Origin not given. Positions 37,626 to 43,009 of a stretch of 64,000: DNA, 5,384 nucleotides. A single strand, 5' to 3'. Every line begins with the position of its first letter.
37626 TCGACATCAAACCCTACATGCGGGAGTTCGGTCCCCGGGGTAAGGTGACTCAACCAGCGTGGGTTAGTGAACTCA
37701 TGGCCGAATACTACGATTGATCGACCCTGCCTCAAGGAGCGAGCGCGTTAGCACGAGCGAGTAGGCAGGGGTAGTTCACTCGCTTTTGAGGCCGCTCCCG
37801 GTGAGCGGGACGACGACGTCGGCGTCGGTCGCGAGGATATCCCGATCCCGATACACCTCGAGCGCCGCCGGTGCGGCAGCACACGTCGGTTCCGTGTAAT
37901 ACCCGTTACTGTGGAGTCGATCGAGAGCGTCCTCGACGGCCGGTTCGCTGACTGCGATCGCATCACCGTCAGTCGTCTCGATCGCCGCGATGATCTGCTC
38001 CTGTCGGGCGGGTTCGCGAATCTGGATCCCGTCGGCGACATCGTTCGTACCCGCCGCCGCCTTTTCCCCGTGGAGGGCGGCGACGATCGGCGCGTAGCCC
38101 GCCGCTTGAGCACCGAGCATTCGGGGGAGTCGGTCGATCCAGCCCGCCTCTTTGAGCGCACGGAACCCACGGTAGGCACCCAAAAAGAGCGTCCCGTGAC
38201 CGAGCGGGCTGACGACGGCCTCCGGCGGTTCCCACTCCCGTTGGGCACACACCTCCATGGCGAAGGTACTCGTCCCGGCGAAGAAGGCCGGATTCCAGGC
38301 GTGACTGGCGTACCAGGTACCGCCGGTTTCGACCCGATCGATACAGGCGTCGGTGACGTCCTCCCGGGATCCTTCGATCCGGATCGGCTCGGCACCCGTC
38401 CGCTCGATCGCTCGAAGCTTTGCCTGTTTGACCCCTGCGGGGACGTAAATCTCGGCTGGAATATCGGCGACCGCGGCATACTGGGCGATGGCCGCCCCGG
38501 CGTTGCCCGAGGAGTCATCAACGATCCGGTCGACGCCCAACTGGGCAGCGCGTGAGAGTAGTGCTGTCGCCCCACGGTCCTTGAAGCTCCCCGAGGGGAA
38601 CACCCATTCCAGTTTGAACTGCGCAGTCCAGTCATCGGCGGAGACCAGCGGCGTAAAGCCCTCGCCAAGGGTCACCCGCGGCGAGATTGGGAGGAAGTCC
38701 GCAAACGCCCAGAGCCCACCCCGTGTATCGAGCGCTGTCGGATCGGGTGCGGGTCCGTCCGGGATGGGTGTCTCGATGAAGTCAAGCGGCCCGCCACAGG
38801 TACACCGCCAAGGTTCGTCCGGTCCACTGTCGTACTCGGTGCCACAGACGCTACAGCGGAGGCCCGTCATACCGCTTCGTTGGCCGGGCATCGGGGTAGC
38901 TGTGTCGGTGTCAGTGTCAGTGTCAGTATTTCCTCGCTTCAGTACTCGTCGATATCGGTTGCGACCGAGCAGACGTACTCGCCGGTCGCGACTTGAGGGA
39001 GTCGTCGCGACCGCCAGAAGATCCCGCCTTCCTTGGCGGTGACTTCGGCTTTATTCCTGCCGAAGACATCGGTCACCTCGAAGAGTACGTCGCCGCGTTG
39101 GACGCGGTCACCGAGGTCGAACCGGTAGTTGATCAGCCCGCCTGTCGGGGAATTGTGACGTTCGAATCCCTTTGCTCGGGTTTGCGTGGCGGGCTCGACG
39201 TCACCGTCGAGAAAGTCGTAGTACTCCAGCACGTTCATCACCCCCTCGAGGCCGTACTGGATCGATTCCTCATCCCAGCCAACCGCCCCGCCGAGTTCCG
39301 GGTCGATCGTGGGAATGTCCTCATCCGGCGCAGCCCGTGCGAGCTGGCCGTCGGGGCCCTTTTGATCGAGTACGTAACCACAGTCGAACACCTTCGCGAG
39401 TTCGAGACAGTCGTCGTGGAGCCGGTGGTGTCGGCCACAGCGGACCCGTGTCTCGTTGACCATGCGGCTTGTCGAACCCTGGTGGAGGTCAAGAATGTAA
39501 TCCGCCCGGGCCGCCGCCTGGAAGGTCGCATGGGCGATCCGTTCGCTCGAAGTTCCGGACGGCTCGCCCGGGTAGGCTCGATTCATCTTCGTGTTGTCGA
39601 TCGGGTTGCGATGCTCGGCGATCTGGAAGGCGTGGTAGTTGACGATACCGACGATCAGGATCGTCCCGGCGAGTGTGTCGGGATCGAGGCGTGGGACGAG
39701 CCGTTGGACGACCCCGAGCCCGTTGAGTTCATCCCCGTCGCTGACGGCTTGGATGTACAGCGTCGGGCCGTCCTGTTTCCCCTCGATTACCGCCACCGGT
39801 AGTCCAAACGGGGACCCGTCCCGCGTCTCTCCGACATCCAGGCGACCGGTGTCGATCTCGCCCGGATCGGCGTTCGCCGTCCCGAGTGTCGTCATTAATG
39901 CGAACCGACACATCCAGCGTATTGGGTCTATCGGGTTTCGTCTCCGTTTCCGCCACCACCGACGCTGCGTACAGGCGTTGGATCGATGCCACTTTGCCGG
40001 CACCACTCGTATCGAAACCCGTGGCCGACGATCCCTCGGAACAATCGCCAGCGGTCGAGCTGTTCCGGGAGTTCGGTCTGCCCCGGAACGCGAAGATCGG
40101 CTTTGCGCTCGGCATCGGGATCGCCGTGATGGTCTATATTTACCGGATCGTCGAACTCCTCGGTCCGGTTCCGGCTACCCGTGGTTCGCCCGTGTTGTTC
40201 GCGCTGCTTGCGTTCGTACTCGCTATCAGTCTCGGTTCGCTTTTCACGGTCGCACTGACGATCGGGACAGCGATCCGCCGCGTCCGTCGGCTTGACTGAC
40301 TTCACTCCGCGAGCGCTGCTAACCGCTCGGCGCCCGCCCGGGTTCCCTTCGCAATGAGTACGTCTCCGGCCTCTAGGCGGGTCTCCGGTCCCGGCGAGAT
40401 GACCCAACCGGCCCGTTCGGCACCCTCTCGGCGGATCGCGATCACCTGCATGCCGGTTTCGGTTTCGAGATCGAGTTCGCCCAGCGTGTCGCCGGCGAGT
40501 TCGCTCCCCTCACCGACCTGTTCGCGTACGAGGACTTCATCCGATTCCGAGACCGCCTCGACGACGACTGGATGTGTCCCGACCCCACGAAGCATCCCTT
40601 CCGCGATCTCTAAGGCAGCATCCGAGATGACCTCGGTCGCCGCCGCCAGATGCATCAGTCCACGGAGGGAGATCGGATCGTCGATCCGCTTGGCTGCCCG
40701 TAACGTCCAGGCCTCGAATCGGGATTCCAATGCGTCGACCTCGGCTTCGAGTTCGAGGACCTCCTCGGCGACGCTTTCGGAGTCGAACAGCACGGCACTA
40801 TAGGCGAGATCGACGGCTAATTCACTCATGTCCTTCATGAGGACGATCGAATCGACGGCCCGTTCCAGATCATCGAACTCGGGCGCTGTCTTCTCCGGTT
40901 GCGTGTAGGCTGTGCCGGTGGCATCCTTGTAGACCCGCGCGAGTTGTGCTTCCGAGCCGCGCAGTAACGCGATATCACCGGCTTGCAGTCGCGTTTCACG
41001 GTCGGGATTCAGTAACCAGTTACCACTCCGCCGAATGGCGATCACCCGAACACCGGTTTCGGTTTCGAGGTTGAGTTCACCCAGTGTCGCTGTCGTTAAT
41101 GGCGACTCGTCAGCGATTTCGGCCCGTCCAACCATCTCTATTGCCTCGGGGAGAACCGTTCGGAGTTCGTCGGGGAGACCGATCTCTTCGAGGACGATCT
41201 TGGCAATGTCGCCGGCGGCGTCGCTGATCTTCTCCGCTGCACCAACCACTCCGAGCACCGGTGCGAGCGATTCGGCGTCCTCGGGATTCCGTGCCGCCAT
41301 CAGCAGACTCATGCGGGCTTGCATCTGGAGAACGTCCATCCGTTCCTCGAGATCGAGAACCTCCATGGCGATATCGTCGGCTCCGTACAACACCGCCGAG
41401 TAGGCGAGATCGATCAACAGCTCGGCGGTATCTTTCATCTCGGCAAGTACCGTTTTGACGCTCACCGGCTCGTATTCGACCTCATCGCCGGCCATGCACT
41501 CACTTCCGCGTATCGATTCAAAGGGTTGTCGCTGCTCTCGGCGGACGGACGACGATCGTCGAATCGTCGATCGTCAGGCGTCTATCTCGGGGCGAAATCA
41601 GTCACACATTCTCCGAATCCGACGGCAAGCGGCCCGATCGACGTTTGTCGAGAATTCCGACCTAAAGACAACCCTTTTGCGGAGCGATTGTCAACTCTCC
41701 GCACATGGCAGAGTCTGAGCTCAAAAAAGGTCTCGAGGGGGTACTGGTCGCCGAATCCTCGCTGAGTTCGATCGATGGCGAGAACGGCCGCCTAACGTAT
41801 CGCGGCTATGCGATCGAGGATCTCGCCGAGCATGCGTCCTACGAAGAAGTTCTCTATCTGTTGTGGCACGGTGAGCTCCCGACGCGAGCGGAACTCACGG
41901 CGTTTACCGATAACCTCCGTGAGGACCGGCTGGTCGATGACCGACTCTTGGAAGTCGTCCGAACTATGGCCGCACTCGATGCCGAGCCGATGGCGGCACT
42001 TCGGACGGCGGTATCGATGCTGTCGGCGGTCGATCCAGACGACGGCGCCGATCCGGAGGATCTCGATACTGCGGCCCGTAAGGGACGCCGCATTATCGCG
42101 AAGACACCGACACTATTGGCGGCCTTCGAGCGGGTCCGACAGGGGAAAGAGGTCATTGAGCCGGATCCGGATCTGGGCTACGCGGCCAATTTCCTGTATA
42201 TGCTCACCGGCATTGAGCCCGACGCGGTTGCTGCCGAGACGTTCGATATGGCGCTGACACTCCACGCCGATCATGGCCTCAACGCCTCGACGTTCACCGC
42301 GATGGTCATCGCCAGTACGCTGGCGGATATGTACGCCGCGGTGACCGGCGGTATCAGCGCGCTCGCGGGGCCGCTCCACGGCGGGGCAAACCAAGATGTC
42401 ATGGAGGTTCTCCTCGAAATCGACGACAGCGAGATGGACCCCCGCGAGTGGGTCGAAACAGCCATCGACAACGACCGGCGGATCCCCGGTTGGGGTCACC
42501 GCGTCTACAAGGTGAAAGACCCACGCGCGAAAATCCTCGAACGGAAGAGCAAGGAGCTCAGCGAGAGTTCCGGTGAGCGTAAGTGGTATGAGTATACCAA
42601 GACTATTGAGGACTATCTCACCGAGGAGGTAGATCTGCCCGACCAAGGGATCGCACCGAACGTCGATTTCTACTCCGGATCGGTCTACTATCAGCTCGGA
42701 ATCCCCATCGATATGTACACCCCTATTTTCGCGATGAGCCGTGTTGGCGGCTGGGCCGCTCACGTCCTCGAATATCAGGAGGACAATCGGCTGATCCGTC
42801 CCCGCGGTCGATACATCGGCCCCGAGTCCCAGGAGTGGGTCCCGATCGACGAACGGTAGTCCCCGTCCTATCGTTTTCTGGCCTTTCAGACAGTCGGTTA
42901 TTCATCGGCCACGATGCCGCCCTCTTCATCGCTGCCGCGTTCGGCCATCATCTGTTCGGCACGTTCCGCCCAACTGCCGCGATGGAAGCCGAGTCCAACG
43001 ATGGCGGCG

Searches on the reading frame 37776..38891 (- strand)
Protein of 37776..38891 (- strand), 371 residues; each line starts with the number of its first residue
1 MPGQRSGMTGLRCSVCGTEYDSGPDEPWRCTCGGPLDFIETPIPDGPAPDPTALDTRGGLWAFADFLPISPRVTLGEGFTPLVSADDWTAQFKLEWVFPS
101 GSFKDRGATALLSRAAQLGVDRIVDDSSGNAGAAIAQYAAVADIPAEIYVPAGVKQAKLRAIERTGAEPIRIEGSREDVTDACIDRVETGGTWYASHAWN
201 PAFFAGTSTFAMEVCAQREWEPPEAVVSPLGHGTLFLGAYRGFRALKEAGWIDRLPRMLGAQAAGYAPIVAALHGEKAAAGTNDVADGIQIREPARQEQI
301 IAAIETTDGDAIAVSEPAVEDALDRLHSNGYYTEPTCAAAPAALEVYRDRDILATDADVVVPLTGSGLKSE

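Call 33: search_protein_families(library=pfam, proteins=[window:37776-38891:-], max_evalue=0.00001)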
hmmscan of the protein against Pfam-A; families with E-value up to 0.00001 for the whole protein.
window:37776-38891:- (371 aa): 1 family
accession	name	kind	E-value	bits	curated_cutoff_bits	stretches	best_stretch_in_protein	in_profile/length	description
PF00291.31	PALP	-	1e-59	202.8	35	1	73-365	1-295/295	Pyridoxal-phosphate dependent enzyme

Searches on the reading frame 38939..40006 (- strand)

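Call 33: search_protein_families(library=pfam, proteins=[window:38939-40006:-], max_evalue=0.00001)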
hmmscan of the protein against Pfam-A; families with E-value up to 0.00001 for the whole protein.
window:38939-40006:- (355 aa): 1 family
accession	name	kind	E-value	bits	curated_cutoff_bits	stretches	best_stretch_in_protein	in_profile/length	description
PF24827.1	AstE_AspA_cat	-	1.5e-37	129.5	25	1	79-262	1-191/192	Succinylglutamate desuccinylase/Aspartoacylase catalytic domain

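Call 63: search_protein_families(library=ncbifam, proteins=[window:38939-40006:-], max_evalue=1e-10)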
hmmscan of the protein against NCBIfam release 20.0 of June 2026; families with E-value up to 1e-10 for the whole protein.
window:38939-40006:- (355 aa): 1 family
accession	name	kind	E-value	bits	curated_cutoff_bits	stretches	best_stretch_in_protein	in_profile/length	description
TIGR02994.1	ectoine_eutE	equivalog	1.7e-32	112.7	402.7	1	48-343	13-319/325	N(2)-acetyl-L-2,4-diaminobutanoate deacetylase DoeB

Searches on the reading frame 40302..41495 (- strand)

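Call 33: search_protein_families(library=pfam, proteins=[window:40302-41495:-], max_evalue=0.00001)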
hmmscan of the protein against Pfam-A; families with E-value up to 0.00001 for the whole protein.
window:40302-41495:- (397 aa): 2 families
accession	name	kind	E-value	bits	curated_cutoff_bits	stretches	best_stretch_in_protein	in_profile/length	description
PF02080.26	TrkA_C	-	2.3e-32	111.1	27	2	323-395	2-69/71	TrkA-C domain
PF01895.24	PhoU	-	1.4e-18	67.5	23.5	2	17-101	1-89/89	PhoU domain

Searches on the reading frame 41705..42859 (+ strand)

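Call 33: search_protein_families(library=pfam, proteins=[window:41705-42859:+], max_evalue=0.00001)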
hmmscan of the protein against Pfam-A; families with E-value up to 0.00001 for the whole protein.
window:41705-42859:+ (384 aa): 1 family
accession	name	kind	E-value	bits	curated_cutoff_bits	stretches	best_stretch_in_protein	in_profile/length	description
PF00285.26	Citrate_synt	-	4.8e-136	453.9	27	1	9-367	1-357/357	Citrate synthase, C-terminal domain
